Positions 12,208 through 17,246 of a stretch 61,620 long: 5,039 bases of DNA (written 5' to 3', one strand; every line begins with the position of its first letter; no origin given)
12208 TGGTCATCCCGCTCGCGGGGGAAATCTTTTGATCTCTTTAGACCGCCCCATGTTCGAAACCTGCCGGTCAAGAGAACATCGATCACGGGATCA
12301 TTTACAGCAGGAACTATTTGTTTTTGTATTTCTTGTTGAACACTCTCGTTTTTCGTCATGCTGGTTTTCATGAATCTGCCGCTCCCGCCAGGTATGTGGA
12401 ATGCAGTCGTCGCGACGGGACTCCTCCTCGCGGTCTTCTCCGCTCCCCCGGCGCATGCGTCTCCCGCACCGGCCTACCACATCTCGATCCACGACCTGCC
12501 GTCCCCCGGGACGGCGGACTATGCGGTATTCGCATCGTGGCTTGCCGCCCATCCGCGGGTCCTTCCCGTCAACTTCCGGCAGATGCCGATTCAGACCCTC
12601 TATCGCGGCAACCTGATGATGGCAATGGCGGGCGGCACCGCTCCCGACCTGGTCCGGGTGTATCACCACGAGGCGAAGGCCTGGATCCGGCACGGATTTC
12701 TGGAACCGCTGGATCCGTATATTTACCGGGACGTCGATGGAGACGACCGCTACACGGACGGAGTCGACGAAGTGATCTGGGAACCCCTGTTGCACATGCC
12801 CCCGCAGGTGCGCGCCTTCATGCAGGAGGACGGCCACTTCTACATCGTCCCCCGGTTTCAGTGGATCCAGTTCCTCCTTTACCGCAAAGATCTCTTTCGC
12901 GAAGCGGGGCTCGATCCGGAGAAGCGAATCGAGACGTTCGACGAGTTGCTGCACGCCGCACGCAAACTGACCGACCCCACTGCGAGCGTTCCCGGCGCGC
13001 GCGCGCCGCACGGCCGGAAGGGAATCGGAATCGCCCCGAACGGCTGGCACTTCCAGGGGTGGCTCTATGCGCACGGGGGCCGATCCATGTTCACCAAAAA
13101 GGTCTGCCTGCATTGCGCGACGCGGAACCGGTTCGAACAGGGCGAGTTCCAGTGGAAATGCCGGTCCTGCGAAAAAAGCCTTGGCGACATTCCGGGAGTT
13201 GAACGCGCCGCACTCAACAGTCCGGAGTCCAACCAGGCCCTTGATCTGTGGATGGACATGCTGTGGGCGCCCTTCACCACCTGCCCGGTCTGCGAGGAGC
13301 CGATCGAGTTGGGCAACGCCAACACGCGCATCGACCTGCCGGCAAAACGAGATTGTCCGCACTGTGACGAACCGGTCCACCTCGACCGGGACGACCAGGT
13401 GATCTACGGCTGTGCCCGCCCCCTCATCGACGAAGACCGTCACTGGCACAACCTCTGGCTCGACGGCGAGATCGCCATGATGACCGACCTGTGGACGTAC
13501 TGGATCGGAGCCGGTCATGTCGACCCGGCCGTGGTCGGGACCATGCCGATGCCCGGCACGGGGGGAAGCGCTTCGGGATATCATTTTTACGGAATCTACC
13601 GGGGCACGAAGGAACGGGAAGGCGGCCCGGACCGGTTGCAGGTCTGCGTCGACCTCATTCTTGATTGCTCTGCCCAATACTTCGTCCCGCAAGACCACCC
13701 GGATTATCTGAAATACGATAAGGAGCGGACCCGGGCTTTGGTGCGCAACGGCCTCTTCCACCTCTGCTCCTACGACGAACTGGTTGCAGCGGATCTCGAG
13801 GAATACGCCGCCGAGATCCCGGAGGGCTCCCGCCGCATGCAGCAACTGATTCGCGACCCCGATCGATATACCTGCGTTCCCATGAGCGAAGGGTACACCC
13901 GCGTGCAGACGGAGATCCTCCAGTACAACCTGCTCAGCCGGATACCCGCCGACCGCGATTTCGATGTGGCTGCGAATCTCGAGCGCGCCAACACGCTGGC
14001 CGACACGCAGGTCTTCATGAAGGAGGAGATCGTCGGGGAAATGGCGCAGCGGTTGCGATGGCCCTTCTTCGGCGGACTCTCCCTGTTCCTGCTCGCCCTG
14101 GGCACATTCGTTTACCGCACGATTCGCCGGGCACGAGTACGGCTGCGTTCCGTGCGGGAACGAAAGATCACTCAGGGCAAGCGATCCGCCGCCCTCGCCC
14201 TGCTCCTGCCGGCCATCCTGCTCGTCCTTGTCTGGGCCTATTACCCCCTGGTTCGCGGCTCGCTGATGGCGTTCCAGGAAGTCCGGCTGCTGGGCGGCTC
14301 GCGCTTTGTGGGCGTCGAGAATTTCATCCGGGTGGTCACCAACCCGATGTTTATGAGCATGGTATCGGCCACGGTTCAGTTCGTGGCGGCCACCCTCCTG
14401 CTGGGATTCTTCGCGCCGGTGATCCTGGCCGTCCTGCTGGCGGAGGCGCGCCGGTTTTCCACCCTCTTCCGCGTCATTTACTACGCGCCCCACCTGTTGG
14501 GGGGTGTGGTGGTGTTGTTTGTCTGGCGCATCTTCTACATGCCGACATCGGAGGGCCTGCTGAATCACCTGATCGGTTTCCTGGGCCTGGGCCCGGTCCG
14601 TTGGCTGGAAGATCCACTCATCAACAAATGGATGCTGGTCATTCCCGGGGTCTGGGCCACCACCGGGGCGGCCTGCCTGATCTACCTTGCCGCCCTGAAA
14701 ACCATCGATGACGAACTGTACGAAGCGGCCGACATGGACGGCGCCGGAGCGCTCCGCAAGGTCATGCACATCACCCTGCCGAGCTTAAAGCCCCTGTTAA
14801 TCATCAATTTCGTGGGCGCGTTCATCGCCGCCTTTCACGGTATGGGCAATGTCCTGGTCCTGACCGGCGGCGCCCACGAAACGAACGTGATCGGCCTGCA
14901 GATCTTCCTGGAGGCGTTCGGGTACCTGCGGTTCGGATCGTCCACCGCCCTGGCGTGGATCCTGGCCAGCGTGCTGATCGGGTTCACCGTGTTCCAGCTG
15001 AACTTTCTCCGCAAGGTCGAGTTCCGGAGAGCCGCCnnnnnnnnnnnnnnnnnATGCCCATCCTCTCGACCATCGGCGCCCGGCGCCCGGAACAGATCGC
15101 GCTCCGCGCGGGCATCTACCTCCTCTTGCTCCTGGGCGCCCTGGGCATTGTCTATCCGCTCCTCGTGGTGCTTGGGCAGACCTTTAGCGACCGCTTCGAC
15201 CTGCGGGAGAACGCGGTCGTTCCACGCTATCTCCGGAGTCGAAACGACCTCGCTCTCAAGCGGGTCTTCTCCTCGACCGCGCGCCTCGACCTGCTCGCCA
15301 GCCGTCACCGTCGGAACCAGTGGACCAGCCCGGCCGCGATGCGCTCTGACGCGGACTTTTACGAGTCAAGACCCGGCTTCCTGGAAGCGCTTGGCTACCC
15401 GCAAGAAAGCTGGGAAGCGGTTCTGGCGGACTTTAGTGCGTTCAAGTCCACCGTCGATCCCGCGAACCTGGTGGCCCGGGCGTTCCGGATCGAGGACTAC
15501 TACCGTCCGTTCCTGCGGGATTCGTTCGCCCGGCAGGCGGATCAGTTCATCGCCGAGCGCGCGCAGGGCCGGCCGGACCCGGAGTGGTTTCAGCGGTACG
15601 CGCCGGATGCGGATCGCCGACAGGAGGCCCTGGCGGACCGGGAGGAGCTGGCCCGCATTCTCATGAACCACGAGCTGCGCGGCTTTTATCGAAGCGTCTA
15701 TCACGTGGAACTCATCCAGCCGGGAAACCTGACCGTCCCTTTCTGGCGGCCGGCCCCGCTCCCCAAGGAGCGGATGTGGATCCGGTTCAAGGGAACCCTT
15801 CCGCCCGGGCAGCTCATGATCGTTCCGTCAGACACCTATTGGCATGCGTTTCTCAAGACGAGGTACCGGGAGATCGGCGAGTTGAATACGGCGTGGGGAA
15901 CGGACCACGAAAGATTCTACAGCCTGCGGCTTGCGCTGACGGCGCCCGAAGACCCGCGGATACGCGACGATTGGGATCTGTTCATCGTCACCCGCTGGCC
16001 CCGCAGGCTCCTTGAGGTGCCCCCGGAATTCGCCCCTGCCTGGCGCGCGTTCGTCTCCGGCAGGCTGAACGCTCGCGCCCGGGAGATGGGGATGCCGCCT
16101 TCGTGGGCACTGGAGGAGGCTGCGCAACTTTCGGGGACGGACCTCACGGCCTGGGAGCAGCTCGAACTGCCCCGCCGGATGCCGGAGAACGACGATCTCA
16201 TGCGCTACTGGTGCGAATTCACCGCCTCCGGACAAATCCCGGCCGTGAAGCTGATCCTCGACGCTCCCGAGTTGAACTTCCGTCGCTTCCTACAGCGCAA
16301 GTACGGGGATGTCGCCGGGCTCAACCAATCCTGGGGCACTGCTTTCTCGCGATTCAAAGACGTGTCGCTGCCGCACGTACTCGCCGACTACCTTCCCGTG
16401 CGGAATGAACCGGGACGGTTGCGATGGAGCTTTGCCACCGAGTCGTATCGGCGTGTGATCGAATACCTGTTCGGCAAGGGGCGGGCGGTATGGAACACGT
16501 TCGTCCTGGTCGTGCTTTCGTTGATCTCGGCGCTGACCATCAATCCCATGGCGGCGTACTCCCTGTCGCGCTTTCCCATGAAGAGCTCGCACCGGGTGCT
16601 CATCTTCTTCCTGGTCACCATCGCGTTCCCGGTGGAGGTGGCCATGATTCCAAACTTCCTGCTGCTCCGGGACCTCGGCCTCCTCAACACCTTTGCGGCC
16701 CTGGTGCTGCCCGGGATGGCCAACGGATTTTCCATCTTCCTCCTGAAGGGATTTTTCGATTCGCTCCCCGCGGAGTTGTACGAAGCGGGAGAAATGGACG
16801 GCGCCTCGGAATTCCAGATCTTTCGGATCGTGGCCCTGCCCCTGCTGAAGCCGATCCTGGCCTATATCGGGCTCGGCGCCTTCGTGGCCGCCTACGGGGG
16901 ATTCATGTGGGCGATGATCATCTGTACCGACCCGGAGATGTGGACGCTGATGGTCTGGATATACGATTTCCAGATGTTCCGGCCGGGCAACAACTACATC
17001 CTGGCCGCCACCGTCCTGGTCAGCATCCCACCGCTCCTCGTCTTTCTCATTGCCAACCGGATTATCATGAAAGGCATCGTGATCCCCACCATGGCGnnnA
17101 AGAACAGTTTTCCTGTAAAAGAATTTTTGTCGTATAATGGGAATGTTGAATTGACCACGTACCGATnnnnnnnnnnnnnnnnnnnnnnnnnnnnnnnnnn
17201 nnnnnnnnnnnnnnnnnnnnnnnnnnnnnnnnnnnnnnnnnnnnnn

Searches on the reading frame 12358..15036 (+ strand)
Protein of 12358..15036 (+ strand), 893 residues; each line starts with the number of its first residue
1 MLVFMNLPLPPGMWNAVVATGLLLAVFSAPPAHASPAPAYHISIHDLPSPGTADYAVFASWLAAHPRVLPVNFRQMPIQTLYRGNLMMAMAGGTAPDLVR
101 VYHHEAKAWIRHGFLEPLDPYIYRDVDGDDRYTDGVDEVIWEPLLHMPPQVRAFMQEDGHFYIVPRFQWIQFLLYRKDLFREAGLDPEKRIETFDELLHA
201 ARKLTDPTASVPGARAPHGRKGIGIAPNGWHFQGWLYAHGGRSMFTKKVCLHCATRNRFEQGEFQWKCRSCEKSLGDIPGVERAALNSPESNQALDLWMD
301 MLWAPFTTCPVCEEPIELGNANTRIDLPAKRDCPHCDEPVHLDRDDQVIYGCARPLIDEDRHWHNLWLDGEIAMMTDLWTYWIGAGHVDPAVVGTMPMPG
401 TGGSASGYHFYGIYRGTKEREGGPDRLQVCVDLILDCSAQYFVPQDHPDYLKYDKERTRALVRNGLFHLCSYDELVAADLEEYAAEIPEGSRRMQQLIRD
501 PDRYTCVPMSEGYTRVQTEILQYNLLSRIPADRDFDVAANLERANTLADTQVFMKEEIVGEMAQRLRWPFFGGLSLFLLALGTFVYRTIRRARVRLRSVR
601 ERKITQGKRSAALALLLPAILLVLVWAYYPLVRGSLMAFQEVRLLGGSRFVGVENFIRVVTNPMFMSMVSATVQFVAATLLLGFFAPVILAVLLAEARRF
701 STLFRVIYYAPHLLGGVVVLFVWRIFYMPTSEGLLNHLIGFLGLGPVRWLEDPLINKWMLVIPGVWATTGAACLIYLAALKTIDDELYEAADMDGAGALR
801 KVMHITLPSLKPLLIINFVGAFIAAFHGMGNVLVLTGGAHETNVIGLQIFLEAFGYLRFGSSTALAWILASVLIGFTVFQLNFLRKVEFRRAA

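Call 9: search_protein_families(library=pfam, proteins=[window:12358-15036:+], max_evalue=0.01)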
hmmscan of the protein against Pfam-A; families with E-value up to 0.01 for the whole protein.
window:12358-15036:+ (893 aa): 3 families
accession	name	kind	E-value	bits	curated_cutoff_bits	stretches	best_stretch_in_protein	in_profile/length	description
PF01547.30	SBP_bac_1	-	7.5e-16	59.4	26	1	70-218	25-154/307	Bacterial extracellular solute-binding protein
PF13416.11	SBP_bac_8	-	3.5e-08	34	27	1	82-240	24-143/279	Bacterial extracellular solute-binding protein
PF00528.27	BPD_transp_1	-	4.4e-08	33.5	26.4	1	689-881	3-176/184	Binding-protein-dependent transport system inner membrane component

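Call 48: search_protein_families(library=ncbifam, proteins=[window:12358-15036:+], max_evalue=0.01)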
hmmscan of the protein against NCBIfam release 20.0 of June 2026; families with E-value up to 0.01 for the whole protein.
window:12358-15036:+ (893 aa): 13 families
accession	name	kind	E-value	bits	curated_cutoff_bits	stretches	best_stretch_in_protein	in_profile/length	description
NF007852.0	PRK10561.1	equivalog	5.1e-25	88.9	335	1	613-887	15-292/295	sn-glycerol-3-phosphate ABC transporter permease UgpA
NF040931.1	ABC_arch_GlcT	equivalog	4.1e-19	69.3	360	1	616-872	7-259/278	glucose ABC transporter permease GlcT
NF008232.0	PRK10999.1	equivalog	1.5e-17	63.5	392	1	649-840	263-458/520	maltose ABC transporter permease MalF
TIGR03262.1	PhnU2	equivalog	3.1e-15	55.8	593.25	1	620-869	11-242/546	putative 2-aminoethylphosphonate ABC transporter permease subunit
TIGR01581.1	Mo_ABC_porter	hypoth_equivalog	3.8e-07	29.8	210.3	1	778-853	124-200/225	ABC transporter permease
NF008231.0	PRK10998.1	equivalog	6.7e-07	29.2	261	1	780-874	181-274/296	maltose ABC transporter permease MalG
NF011624.0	PRK15050.1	equivalog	2.1e-06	27.1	247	1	602-880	14-280/297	2-aminoethylphosphonate ABC transporter permease subunit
NF008208.0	PRK10971.1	equivalog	1.2e-05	25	415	1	780-887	163-274/277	sulfate/thiosulfate ABC transporter permease CysT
NF008210.0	PRK10973.1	equivalog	1.3e-05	25.1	297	1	770-851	156-238/281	sn-glycerol-3-phosphate ABC transporter permease UgpE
TIGR02141.1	modB_ABC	equivalog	3.3e-05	23.6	182.6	1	677-883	8-201/208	molybdate ABC transporter permease subunit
TIGR02139.1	permease_CysT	equivalog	0.00024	20.8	246.1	1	780-884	155-258/265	sulfate ABC transporter permease subunit CysT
NF008211.0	PRK10974.1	equivalog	0.0022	16.6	411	1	159-206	136-183/439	sn-glycerol-3-phosphate ABC transporter substrate-binding protein UgpB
TIGR00969.1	3a0106s02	subfamily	0.003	17.1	240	0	651-874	45-261/272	sulfate ABC transporter permease subunit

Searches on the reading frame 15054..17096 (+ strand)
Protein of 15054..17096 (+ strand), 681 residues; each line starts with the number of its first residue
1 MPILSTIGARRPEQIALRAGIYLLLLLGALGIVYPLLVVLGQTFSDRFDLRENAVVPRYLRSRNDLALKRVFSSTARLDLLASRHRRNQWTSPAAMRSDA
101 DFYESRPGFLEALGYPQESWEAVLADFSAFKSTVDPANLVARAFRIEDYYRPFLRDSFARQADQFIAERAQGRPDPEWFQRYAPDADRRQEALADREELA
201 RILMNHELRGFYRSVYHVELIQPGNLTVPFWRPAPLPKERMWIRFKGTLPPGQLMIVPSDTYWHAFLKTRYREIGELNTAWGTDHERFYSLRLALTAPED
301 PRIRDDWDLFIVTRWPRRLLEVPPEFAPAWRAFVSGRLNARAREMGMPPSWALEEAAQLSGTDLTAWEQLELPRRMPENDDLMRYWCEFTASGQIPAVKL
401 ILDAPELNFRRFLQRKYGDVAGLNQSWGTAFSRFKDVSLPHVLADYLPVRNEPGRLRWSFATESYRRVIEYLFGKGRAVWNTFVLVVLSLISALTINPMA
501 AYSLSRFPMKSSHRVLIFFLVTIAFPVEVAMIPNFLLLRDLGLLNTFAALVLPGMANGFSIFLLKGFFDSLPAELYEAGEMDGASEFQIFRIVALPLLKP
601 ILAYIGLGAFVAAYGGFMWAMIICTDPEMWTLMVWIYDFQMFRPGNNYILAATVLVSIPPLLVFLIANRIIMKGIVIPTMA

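Call 9: search_protein_families(library=pfam, proteins=[window:15054-17096:+], max_evalue=0.01)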
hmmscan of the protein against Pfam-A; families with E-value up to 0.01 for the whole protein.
window:15054-17096:+ (681 aa): 2 families
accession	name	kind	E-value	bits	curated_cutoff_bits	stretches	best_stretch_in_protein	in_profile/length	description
PF00528.27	BPD_transp_1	-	7.5e-14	52.3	26.4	1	512-673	17-180/184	Binding-protein-dependent transport system inner membrane component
PF02449.21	Glyco_hydro_42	-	1.7e-08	34.6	21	1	406-444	151-194/376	Beta-galactosidase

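Call 48: search_protein_families(library=ncbifam, proteins=[window:15054-17096:+], max_evalue=0.01)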
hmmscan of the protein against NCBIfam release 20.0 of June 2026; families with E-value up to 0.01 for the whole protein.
window:15054-17096:+ (681 aa): 8 families
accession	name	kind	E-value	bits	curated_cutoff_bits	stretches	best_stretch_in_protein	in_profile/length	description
NF008210.0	PRK10973.1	equivalog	2e-25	90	297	1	478-676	76-277/281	sn-glycerol-3-phosphate ABC transporter permease UgpE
NF008231.0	PRK10998.1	equivalog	3.9e-22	79.2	261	1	476-676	82-290/296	maltose ABC transporter permease MalG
NF040932.1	ABC_arch_GlcU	equivalog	5.4e-18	65.6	340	1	462-676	48-265/272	glucose ABC transporter permease GlcU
NF008232.0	PRK10999.1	equivalog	2.1e-05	23.5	392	1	560-617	390-447/520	maltose ABC transporter permease MalF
TIGR01581.1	Mo_ABC_porter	hypoth_equivalog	0.00038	20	210.3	1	478-658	22-218/225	ABC transporter permease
NF007047.0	PRK09500.1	equivalog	0.00074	19.2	326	1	477-669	58-249/257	spermidine/putrescine ABC transporter permease PotC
TIGR02141.1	modB_ABC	equivalog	0.0011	18.7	182.6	1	530-662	63-200/208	molybdate ABC transporter permease subunit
NF008208.0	PRK10971.1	equivalog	0.0069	15.9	415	1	564-665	159-262/277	sulfate/thiosulfate ABC transporter permease CysT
